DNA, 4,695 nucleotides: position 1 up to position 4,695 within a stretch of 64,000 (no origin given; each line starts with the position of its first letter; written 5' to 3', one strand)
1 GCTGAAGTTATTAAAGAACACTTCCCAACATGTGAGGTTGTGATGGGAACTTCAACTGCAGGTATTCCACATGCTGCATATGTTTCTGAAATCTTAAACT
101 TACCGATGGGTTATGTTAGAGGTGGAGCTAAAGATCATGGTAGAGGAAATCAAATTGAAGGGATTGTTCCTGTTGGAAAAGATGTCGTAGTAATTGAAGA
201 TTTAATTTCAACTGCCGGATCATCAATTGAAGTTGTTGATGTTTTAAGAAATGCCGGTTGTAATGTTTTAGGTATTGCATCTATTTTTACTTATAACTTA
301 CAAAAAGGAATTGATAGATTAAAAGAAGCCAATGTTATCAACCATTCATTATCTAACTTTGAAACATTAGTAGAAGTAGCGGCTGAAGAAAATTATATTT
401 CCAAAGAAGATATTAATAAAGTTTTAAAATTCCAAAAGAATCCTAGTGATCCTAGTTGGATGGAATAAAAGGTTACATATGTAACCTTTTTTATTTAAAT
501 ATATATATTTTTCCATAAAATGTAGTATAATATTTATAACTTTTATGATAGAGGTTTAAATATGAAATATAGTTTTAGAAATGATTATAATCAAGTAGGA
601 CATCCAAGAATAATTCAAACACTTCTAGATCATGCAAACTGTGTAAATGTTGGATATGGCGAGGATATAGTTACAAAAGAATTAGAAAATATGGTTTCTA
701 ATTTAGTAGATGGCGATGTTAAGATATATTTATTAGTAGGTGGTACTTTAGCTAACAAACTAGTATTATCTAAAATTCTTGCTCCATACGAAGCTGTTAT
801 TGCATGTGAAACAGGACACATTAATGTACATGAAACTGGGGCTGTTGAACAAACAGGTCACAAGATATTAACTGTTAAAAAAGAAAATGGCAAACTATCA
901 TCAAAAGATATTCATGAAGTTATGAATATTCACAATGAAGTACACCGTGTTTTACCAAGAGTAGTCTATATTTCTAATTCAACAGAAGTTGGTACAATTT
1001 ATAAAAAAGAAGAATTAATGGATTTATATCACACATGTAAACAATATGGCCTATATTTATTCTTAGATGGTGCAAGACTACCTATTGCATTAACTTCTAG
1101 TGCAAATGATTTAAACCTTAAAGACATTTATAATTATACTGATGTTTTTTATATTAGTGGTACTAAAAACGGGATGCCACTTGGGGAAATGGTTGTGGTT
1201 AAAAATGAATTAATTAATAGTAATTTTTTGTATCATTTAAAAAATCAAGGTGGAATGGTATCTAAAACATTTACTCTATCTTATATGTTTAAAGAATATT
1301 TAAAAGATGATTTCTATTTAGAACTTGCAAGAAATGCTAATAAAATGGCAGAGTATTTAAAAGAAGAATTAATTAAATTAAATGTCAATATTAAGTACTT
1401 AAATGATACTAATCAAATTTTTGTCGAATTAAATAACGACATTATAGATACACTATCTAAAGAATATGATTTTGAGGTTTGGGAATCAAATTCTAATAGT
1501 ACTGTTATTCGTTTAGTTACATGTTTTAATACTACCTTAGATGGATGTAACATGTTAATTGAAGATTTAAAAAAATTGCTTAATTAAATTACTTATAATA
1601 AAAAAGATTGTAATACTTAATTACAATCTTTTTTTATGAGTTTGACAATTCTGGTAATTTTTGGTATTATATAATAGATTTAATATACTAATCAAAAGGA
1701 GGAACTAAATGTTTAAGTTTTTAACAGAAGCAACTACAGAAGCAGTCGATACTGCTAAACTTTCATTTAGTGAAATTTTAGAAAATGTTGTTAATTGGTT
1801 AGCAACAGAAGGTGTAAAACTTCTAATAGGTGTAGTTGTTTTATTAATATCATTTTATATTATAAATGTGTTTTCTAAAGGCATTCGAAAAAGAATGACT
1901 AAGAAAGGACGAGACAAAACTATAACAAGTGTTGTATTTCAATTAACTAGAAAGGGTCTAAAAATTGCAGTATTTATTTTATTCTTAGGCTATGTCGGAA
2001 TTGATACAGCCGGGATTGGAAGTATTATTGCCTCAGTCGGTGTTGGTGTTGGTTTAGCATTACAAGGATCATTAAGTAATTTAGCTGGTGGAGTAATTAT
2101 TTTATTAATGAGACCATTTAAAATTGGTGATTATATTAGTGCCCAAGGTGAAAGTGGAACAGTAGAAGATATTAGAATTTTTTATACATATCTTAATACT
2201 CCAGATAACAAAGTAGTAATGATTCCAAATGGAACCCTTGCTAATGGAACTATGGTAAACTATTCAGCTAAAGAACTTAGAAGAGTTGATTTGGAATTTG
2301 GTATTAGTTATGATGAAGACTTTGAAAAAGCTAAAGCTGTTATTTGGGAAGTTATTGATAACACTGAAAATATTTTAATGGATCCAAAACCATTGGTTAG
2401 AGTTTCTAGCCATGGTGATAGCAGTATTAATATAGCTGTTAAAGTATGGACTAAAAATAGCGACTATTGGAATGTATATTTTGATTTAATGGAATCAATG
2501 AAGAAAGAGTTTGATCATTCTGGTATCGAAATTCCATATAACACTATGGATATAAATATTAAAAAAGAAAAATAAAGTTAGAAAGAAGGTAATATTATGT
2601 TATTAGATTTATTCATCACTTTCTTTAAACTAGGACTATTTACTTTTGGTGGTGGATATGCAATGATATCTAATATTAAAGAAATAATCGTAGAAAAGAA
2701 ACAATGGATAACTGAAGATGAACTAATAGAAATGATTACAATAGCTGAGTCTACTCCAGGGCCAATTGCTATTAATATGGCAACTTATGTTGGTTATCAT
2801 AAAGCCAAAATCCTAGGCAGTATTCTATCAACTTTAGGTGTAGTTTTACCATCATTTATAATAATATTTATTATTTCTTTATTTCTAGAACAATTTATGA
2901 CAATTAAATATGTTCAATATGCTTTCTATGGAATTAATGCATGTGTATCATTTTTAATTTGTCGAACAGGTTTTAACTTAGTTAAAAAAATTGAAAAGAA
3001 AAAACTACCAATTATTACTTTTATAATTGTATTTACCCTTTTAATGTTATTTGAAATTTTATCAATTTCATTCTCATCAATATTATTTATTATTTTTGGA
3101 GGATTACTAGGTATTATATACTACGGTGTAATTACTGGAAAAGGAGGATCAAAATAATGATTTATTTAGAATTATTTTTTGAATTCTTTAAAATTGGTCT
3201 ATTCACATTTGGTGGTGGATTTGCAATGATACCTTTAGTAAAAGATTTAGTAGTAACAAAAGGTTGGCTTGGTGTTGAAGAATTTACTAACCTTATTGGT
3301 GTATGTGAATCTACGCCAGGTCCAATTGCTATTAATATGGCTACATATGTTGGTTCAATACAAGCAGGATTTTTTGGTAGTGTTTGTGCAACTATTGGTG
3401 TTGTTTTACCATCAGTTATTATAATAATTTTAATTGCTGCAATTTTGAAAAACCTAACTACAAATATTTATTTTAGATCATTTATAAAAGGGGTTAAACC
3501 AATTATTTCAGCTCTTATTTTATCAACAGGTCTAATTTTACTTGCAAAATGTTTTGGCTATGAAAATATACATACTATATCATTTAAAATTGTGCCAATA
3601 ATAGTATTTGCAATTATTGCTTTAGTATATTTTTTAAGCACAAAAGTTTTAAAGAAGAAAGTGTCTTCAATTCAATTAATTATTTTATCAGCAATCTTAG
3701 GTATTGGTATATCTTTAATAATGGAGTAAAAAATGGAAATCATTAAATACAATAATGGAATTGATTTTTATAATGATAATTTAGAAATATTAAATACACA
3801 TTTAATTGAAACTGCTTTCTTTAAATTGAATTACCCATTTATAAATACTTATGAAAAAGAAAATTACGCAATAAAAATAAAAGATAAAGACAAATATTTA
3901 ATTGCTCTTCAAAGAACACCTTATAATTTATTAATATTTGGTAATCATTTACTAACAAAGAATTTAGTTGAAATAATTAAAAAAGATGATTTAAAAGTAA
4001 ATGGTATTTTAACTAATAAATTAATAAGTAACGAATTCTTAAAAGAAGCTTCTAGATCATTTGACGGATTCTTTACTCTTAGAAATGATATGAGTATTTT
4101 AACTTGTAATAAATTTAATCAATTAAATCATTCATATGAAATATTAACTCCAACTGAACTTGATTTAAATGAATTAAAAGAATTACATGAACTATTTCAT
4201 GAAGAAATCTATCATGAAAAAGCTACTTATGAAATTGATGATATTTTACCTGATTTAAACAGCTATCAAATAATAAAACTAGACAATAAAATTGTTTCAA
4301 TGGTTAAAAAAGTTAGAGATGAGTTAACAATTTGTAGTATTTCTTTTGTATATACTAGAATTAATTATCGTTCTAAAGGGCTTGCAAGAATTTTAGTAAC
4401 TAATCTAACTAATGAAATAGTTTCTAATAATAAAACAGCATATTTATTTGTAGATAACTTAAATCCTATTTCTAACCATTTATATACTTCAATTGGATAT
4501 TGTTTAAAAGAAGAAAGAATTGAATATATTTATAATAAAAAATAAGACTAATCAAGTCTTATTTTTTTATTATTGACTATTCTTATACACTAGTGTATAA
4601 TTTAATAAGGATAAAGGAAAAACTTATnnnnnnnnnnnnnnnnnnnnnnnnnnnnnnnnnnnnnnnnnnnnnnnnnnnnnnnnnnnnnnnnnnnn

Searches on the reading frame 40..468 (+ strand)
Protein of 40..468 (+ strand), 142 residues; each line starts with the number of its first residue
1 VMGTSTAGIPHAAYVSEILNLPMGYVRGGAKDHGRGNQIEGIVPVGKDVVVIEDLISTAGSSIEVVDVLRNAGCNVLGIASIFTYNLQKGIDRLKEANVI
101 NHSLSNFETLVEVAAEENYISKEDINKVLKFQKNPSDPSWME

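Call 11: search_protein_families(library=pfam, proteins=[window:40-468:+], max_evalue=0.001)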
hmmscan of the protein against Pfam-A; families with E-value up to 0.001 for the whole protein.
window:40-468:+ (142 aa): 1 family
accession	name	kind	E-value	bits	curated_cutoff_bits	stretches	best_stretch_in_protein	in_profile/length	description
PF00156.33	Pribosyltran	-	2.2e-08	34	26.3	1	4-95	36-135/158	Phosphoribosyl transferase domain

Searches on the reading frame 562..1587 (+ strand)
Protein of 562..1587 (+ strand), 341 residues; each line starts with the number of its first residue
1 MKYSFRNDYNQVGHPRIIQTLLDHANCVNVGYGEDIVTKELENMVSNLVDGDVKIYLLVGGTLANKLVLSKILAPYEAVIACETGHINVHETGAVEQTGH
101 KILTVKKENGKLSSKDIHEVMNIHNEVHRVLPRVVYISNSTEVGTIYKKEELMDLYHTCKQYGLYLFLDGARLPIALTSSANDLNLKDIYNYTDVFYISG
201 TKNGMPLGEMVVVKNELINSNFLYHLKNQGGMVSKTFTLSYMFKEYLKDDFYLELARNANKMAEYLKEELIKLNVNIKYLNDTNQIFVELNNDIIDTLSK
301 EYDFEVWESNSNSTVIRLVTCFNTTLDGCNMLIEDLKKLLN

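Call 11: search_protein_families(library=pfam, proteins=[window:562-1587:+], max_evalue=0.001)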
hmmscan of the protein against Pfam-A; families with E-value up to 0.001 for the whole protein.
window:562-1587:+ (341 aa): 1 family
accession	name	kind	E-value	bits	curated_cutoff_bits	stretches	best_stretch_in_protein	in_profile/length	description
PF01212.27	Beta_elim_lyase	-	6.4e-35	121.3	27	1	31-291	27-286/288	Beta-eliminating lyase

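Call 73: find_encoding_contigs(protein=window:562-1587:+, flank=10000, max_places=1)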
Protein window:562-1587:+ (341 aa): 17 contigs read that carry it; 1 place shown.
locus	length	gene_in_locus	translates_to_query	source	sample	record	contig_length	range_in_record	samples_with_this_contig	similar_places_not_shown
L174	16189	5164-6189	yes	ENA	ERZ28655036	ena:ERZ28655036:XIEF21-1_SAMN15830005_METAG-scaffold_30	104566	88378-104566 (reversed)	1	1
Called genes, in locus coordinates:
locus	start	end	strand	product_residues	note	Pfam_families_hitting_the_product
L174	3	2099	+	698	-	?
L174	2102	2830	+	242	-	PF00175:NAD_binding_1 (faint), PF10418:DHODB_Fe-S_bind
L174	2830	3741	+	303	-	PF01180:DHO_dh, PF01207:Dus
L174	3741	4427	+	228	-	PF00215:OMPdecase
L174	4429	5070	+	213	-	PF00156:Pribosyltran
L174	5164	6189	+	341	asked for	PF01212:Beta_elim_lyase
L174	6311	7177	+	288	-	PF00924:MS_channel_2nd, PF21082:MS_channel_3rd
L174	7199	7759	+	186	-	PF02417:Chromate_transp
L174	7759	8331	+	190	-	PF02417:Chromate_transp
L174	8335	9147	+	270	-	PF12746:GNAT_acetyltran (weak), PF00583:Acetyltransf_1, PF08445:FR47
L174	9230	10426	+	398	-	PF00465:Fe-ADH, PF13685:Fe-ADH_2, PF25137:ADH_Fe_C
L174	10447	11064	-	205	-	PF12844:HTH_19 (weak), PF01381:HTH_3, PF13560:HTH_31 (weak)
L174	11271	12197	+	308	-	PF01501:Glyco_transf_8, PF18404:Glyco_transf_24 (weak)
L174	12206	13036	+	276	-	PF01553:Acyltransferase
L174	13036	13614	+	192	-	PF18927:CrtO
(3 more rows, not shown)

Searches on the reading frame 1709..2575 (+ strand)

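Call 11: search_protein_families(library=pfam, proteins=[window:1709-2575:+], max_evalue=0.001)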
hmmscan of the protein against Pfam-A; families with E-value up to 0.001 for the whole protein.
window:1709-2575:+ (288 aa): 2 families
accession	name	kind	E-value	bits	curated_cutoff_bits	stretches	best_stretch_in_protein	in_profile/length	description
PF00924.24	MS_channel_2nd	-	5.7e-21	74.9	20.2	1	121-186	2-67/68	Mechanosensitive ion channel, beta-domain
PF21082.3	MS_channel_3rd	-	7.6e-17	62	21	1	193-275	1-88/88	Mechanosensitive ion channel MscS, C-terminal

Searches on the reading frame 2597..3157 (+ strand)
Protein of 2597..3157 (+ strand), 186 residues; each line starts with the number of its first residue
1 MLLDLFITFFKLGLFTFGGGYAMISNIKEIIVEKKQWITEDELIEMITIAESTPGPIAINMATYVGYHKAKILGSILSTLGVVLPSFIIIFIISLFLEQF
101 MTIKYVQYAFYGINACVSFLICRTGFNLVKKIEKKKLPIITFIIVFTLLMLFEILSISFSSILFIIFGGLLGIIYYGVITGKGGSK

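Call 11: search_protein_families(library=pfam, proteins=[window:2597-3157:+], max_evalue=0.001)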
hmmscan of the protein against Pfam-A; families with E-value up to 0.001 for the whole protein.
window:2597-3157:+ (186 aa): 1 family
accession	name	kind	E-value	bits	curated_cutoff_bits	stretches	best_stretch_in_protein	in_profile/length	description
PF02417.20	Chromate_transp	-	1.1e-50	172.4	28.6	1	3-173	1-166/166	Chromate transporter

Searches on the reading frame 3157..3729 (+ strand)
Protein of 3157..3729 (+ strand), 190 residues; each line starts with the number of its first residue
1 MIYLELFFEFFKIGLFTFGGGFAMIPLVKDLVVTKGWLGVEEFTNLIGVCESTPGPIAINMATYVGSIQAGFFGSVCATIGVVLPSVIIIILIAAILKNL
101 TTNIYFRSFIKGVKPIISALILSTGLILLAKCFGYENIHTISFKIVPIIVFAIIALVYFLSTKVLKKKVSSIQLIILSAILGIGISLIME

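Call 11: search_protein_families(library=pfam, proteins=[window:3157-3729:+], max_evalue=0.001)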
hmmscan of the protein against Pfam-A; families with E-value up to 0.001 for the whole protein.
window:3157-3729:+ (190 aa): 1 family
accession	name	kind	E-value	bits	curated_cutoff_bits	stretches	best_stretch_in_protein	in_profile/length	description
PF02417.20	Chromate_transp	-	8.3e-44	150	28.6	1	4-183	1-166/166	Chromate transporter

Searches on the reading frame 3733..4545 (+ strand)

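Call 11: search_protein_families(library=pfam, proteins=[window:3733-4545:+], max_evalue=0.001)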
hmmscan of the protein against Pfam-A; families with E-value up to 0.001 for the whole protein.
window:3733-4545:+ (270 aa): 4 families
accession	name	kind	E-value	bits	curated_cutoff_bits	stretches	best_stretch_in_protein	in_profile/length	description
PF08445.16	FR47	-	4.4e-09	36.6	22.1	1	200-261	21-82/86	FR47-like protein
PF00583.31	Acetyltransf_1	-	3.5e-08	34.2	20.7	1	146-256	2-116/116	Acetyltransferase (GNAT) family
PF12746.13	GNAT_acetyltran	-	9.7e-06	25.8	26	1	184-261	165-239/243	GNAT acetyltransferase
PF13673.13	Acetyltransf_10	-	0.00027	21.4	23.6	1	176-257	29-108/128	Acetyltransferase (GNAT) domain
